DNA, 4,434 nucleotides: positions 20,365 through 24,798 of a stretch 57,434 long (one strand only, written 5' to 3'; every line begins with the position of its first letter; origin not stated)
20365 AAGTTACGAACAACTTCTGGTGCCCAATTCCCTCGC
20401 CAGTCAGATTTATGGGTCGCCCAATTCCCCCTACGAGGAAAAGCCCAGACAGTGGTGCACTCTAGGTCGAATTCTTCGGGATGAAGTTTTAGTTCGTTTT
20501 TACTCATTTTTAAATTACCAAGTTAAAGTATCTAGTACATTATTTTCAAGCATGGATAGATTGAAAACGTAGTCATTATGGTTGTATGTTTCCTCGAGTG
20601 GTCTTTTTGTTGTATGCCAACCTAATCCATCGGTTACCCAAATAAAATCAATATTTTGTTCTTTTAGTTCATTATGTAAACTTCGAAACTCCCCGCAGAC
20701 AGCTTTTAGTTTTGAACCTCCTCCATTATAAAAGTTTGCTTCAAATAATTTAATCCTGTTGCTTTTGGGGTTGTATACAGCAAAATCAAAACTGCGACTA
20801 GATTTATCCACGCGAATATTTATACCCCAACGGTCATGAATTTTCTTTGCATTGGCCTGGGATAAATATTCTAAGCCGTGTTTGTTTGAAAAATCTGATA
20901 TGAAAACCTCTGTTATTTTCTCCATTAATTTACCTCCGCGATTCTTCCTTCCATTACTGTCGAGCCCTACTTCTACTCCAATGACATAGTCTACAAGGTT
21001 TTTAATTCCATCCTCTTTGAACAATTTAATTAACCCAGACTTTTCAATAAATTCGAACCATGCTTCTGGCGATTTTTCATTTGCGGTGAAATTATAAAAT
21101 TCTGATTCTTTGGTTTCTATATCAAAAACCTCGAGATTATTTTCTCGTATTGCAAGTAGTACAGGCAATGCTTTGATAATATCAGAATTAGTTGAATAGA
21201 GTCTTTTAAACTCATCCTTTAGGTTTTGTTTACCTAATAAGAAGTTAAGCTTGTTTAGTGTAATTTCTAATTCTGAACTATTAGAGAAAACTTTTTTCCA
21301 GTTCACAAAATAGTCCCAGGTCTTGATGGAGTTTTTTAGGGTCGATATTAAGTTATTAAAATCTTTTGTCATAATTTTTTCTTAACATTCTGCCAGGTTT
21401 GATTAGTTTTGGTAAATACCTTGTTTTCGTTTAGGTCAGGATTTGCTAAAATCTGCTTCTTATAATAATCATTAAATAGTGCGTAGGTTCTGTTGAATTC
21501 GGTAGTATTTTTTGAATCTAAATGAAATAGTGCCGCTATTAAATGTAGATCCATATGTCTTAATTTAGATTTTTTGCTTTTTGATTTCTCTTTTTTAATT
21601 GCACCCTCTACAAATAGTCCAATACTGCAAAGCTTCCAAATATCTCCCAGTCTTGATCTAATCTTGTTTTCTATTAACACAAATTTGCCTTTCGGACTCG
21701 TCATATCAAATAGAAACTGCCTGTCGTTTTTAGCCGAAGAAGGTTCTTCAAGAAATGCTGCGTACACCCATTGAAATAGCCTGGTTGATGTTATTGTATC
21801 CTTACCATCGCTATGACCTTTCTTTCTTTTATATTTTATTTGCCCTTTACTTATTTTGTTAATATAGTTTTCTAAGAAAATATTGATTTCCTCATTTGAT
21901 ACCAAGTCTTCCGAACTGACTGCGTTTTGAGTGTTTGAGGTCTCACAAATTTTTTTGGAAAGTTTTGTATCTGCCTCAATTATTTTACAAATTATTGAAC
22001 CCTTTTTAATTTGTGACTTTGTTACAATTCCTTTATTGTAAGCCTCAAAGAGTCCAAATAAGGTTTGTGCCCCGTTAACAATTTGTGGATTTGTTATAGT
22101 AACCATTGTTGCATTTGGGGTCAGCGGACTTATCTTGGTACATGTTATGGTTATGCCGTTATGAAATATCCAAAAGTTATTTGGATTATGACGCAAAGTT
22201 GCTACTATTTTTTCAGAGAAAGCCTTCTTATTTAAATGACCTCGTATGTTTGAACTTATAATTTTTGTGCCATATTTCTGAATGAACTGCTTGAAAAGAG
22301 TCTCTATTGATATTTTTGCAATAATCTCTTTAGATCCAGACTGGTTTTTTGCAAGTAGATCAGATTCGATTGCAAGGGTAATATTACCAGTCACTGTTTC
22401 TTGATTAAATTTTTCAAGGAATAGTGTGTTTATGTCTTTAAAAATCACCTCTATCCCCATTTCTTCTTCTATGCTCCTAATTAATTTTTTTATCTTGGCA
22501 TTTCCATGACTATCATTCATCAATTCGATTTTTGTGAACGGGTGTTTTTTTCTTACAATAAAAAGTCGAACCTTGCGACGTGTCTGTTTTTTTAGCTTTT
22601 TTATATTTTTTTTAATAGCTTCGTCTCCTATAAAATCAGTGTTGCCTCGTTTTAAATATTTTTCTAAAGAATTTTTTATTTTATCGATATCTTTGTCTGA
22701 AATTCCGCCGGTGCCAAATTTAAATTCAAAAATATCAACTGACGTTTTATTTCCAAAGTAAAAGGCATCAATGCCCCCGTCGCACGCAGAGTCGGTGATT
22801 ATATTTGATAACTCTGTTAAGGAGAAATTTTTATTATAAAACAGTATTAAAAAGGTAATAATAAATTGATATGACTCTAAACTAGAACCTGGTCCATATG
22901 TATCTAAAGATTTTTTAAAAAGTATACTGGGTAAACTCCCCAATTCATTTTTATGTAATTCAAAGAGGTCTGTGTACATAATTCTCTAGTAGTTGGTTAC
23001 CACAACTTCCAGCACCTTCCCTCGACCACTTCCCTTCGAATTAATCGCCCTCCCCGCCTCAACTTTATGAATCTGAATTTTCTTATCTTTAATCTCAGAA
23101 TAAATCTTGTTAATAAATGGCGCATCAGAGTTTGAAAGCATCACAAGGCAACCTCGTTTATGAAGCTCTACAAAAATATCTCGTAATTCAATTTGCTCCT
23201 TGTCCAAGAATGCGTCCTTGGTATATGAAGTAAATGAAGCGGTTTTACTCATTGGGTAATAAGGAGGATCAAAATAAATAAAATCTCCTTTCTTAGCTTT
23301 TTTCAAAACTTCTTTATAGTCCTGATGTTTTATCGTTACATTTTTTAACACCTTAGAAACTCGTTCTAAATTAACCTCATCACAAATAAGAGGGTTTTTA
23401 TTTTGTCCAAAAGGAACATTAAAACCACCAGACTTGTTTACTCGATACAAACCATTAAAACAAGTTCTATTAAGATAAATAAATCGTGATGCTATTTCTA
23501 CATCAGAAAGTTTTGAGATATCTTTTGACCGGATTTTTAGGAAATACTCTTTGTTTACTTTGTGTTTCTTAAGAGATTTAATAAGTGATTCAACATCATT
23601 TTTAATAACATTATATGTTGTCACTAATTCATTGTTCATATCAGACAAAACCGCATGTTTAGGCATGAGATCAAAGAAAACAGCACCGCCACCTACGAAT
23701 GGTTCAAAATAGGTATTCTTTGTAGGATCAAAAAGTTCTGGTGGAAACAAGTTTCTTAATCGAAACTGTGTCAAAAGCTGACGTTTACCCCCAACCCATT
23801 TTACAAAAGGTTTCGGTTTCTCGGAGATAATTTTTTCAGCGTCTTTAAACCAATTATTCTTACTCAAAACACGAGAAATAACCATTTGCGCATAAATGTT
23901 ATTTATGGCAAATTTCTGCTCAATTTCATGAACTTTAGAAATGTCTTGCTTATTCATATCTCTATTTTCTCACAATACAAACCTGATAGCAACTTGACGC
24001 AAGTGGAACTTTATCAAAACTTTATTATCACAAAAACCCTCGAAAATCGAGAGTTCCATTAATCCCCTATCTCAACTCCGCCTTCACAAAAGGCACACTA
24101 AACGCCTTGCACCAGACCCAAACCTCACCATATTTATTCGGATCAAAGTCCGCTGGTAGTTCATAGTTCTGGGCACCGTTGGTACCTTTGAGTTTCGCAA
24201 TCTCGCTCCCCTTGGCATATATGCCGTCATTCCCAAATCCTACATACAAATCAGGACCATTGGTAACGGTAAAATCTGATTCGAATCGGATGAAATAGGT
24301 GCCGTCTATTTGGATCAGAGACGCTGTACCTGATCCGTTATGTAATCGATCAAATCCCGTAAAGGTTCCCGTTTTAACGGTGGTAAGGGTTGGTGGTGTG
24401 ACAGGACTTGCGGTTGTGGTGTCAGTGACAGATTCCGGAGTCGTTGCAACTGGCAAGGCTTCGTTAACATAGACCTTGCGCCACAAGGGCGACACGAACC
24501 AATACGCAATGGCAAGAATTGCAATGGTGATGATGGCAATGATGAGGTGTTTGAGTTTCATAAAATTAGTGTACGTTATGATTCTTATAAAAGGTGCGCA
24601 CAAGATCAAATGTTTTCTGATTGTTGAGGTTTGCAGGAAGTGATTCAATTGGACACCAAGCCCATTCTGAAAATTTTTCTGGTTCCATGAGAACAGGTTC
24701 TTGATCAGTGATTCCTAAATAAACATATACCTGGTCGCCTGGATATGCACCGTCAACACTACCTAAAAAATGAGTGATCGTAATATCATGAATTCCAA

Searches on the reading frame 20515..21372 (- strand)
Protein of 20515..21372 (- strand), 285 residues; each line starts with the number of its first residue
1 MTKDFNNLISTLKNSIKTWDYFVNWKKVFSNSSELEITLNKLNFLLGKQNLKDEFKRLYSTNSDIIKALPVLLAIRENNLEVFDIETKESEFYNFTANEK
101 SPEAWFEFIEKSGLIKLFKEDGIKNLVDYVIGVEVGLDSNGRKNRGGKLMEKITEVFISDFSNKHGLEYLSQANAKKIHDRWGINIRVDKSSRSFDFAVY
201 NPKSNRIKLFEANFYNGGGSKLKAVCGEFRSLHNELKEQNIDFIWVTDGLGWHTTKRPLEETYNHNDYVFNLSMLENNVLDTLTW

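Call 4: search_protein_families(library=pfam, proteins=[window:20515-21372:-], max_evalue=0.01)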
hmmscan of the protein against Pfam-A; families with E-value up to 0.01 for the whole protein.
window:20515-21372:- (285 aa): 1 family
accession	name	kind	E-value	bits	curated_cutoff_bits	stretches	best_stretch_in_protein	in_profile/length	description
PF04556.18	DpnII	-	5.8e-92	308.4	23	1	4-281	1-277/278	DpnII restriction endonuclease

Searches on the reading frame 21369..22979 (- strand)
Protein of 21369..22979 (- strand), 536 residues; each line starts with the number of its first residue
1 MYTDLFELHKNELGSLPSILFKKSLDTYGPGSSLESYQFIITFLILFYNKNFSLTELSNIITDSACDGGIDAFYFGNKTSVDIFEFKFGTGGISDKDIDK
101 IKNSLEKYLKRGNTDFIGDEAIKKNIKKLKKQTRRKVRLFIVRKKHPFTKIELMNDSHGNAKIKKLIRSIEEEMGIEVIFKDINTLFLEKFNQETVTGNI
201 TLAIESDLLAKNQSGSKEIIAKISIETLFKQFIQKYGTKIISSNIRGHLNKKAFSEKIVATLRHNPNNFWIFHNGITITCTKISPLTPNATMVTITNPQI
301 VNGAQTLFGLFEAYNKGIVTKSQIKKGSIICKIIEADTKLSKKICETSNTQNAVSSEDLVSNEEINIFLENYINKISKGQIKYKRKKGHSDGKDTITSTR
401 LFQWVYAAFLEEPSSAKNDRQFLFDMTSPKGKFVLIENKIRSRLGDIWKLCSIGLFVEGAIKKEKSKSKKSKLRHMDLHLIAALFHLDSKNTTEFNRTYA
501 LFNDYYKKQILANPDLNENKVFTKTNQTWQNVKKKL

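Call 4: search_protein_families(library=pfam, proteins=[window:21369-22979:-], max_evalue=0.01)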
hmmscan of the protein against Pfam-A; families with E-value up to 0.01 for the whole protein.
window:21369-22979:- (536 aa): 1 family
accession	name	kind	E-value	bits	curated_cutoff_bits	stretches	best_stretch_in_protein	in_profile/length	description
PF10592.14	AIPR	-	1.7e-36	126.9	25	1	243-500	3-274/308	AIPR protein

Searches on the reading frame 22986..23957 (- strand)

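Call 105: search_protein_families(library=pfam, proteins=[window:22986-23957:-], max_evalue=0.00001)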
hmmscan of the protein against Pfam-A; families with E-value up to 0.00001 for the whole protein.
window:22986-23957:- (323 aa): 1 family
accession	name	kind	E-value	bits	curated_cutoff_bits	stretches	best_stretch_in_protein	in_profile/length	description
PF02086.21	MethyltransfD12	-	1e-64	219.2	22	1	54-305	1-253/253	D12 class N6 adenine-specific DNA methyltransferase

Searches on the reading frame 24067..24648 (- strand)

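Call 105: search_protein_families(library=pfam, proteins=[window:24067-24648:-], max_evalue=0.00001)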
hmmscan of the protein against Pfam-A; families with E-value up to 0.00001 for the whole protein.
window:24067-24648:- (193 aa): 1 family
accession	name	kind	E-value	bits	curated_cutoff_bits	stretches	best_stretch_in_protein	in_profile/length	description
PF10517.14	DM13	-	4.7e-15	56.5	25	1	103-192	7-105/105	Electron transfer DM13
